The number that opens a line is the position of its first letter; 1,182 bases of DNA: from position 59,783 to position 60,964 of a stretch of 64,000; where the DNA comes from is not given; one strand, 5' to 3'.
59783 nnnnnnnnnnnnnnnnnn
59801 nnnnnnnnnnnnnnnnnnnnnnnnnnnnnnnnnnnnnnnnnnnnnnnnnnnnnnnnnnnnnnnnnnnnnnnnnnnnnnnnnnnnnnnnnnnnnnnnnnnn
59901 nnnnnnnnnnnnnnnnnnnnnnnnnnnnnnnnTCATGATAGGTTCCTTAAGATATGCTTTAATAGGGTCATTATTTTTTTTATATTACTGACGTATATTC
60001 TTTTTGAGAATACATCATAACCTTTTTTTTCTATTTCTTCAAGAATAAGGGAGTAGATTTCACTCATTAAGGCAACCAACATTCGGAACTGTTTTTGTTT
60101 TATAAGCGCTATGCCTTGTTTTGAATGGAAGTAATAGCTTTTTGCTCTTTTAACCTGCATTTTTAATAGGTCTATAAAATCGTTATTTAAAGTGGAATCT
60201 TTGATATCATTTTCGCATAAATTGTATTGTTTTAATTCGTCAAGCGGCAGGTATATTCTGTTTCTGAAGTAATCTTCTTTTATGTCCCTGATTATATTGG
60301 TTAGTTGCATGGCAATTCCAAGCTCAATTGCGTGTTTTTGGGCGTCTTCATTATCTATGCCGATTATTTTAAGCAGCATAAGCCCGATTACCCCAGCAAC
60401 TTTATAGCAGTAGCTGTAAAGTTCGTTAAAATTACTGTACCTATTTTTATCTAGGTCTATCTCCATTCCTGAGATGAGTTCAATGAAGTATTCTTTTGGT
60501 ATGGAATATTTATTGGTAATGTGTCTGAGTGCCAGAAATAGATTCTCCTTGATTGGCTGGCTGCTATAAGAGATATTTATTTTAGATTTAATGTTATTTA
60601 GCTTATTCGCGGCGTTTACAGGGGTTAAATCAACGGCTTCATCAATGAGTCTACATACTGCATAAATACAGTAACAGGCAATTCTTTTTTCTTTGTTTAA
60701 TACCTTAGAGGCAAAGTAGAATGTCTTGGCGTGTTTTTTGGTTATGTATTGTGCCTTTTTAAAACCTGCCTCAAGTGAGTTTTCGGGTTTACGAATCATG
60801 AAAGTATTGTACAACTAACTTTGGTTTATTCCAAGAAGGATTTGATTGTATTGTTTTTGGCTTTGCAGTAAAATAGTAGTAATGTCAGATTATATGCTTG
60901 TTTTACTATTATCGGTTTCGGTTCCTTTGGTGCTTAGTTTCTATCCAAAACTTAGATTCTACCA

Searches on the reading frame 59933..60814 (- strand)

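Call 85: search_protein_families(library=pfam, proteins=[window:59933-60814:-], max_evalue=0.00001)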
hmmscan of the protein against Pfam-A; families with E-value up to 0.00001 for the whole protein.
window:59933-60814:- (293 aa): 1 family
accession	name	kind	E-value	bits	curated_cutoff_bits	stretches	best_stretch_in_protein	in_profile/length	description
PF00494.24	SQS_PSY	-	2e-68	231.4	26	1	26-277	2-261/263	Squalene/phytoene synthase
